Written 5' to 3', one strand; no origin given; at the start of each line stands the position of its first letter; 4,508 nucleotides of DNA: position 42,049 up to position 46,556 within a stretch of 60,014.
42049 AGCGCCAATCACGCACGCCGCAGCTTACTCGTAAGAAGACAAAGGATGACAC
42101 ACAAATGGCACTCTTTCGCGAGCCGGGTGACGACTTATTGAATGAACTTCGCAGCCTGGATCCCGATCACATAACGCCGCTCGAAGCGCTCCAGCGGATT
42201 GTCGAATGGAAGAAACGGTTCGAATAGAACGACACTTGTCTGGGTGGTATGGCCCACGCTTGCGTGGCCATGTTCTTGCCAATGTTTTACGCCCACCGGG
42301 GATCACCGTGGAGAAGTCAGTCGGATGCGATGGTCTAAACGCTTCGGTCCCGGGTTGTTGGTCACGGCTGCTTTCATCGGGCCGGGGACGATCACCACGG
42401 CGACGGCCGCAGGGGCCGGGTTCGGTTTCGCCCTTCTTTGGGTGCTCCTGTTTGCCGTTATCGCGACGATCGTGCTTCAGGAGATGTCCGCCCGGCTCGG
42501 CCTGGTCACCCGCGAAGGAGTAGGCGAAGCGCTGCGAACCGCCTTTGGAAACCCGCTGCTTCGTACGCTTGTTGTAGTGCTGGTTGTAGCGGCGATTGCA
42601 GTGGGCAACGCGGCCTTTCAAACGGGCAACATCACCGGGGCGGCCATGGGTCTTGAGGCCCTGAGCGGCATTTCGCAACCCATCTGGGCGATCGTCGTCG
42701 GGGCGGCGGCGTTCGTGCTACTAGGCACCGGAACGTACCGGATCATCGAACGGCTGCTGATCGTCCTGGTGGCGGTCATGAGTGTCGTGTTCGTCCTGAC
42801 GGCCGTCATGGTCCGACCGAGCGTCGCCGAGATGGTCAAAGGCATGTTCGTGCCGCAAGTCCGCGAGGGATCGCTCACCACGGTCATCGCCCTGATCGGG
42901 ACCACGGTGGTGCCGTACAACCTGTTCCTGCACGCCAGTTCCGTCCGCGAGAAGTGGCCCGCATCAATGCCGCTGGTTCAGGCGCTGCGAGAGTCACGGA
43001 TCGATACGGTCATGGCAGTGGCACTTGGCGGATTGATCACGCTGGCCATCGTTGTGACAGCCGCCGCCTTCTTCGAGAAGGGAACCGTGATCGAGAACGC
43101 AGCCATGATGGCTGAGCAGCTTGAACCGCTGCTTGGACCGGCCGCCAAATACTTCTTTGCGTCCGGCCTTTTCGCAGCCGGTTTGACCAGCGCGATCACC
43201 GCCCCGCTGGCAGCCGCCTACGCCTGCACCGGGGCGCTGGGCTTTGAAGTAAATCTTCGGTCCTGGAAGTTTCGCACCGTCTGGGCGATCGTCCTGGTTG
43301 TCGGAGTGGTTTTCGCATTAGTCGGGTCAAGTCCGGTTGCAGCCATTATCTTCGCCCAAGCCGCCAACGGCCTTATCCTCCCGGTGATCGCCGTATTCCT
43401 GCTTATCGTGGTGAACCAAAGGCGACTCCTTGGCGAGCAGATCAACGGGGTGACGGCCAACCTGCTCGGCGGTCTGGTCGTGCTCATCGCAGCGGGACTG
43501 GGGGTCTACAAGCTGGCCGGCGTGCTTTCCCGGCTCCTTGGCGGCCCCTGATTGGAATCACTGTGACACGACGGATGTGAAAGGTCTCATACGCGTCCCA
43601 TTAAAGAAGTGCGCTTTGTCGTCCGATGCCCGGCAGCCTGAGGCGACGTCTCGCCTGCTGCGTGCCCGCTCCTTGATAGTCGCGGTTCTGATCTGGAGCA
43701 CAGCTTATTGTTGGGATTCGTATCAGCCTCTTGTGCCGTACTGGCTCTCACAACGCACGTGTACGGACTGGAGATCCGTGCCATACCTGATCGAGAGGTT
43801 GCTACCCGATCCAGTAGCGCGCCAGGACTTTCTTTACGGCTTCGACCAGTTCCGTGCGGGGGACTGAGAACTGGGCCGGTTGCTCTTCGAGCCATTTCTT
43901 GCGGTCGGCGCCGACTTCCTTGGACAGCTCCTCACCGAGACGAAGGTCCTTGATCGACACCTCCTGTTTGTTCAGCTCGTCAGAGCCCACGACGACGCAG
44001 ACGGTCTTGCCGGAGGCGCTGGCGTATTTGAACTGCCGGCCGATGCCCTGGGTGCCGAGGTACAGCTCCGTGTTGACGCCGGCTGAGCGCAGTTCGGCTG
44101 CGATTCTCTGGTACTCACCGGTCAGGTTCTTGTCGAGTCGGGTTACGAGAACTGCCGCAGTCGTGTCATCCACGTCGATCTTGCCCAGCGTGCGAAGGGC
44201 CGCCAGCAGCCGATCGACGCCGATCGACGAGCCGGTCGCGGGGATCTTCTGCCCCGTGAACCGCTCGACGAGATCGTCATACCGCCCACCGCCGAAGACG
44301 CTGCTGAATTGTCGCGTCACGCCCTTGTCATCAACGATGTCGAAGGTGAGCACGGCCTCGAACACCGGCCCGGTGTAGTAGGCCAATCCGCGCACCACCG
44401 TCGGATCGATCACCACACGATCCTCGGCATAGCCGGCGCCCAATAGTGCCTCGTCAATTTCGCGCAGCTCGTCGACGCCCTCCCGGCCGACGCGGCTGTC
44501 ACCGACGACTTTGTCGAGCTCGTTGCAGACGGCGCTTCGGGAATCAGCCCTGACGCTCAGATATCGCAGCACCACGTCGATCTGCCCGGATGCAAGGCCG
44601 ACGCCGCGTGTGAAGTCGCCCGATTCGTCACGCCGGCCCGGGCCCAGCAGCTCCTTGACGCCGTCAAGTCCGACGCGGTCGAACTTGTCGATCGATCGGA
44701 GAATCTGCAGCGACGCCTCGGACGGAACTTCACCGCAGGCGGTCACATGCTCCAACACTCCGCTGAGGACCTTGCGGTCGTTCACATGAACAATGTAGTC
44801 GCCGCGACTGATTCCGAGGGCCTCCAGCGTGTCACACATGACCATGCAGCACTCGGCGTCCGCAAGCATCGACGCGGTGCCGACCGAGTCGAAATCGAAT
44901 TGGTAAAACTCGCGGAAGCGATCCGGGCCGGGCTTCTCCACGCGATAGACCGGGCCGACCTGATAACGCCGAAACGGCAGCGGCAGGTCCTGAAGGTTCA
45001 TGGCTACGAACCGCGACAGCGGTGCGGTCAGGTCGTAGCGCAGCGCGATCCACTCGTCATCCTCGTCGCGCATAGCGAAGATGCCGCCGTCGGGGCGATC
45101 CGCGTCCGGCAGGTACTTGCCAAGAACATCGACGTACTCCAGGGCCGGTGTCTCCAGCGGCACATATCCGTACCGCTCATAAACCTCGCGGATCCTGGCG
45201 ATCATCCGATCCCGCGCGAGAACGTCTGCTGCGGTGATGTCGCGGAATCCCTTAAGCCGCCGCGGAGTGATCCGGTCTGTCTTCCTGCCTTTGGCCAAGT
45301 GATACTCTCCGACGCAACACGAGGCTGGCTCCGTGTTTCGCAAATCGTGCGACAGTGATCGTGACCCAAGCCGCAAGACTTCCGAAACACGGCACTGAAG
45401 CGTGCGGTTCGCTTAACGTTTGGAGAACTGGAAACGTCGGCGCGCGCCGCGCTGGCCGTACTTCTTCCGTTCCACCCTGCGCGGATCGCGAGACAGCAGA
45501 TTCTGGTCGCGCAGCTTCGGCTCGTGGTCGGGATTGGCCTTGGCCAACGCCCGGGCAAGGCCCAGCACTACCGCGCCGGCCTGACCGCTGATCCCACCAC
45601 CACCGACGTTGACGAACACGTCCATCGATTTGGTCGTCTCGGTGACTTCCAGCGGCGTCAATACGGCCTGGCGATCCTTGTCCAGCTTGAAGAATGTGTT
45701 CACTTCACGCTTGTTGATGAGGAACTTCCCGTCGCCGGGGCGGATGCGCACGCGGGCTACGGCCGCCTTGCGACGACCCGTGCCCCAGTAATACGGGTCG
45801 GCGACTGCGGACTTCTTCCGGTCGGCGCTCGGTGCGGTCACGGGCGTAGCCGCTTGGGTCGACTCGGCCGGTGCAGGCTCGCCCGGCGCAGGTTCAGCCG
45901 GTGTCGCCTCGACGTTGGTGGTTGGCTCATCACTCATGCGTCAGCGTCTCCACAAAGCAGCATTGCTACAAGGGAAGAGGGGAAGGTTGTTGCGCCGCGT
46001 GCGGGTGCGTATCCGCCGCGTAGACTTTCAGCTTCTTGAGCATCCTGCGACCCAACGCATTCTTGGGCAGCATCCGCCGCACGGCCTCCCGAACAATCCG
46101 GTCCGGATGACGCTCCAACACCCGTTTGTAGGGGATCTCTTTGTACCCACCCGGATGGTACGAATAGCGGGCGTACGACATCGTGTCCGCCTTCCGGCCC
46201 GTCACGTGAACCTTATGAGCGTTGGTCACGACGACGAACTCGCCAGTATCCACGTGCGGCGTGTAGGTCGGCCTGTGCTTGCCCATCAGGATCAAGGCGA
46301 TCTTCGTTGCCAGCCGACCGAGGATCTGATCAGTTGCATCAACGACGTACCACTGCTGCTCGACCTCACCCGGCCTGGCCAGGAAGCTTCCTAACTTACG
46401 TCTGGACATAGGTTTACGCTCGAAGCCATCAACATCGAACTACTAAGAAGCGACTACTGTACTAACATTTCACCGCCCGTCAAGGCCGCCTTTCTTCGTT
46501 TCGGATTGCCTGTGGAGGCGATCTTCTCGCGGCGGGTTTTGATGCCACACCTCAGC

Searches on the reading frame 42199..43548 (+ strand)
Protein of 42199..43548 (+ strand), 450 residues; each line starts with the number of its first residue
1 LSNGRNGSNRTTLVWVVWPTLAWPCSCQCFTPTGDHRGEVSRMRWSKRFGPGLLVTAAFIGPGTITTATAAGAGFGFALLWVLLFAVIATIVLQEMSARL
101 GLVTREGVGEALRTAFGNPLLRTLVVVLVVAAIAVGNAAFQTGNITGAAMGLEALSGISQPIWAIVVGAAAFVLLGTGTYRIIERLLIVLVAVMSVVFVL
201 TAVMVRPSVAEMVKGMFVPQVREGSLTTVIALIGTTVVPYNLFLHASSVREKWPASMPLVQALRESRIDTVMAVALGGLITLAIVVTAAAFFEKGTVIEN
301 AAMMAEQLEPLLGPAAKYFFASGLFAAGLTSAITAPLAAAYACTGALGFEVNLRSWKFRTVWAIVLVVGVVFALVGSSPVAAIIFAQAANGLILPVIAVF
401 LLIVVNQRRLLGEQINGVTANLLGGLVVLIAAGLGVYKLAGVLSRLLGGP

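Call 78: search_protein_families(library=pfam, proteins=[window:42199-43548:+], max_evalue=0.01)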
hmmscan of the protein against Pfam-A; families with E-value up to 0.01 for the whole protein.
window:42199-43548:+ (450 aa): 1 family
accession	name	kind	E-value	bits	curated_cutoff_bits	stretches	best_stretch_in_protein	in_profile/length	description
PF01566.24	Nramp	-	1.8e-96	323.8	29.8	1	65-416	1-355/357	Natural resistance-associated macrophage protein-like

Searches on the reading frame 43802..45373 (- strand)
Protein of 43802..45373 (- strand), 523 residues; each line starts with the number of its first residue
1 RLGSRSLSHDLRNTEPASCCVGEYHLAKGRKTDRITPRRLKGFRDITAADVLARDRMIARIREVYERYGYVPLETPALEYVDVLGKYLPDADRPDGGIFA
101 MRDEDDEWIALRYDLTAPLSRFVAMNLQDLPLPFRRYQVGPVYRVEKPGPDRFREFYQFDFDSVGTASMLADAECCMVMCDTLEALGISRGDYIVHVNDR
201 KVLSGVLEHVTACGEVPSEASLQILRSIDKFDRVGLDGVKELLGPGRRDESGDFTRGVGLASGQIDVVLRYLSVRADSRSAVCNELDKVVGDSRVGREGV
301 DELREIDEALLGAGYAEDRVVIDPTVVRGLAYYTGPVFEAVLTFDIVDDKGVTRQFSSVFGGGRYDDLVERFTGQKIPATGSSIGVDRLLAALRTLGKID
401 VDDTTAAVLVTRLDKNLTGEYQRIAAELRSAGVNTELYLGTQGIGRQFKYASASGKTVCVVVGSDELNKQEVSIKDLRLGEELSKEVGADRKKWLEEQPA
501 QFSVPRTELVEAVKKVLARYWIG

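Call 78: search_protein_families(library=pfam, proteins=[window:43802-45373:-], max_evalue=0.01)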
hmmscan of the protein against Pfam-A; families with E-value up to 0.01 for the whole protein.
window:43802-45373:- (523 aa): 4 families
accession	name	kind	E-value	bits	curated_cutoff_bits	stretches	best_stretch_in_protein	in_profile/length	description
PF13393.11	tRNA-synt_His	-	5e-38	131.5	25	1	42-389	1-308/308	Histidyl-tRNA synthetase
PF03129.25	HGTP_anticodon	-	1.3e-11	45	21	1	408-482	2-79/94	Anticodon binding domain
PF00587.30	tRNA-synt_2b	-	5.2e-06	27.1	29.3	1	109-393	11-175/179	tRNA synthetase class II core domain (G, H, P, S and T)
PF00152.25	tRNA-synt_2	-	1.2e-05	25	25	0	135-162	93-120/308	tRNA synthetases class II (D, K and N)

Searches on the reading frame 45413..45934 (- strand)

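Call 78: search_protein_families(library=pfam, proteins=[window:45413-45934:-], max_evalue=0.01)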
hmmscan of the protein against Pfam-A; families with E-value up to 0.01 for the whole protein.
window:45413-45934:- (173 aa): 1 family
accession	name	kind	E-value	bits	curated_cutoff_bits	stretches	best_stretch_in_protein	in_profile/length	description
PF00380.25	Ribosomal_S9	-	1.1e-46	158.7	22.5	1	53-173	1-121/121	Ribosomal protein S9/S16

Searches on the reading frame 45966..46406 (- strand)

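Call 78: search_protein_families(library=pfam, proteins=[window:45966-46406:-], max_evalue=0.01)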
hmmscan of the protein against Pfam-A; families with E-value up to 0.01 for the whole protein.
window:45966-46406:- (146 aa): 1 family
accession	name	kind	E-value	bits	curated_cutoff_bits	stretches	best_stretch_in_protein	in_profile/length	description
PF00572.24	Ribosomal_L13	-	1.7e-46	157.6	23.8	1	17-135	1-119/119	Ribosomal protein L13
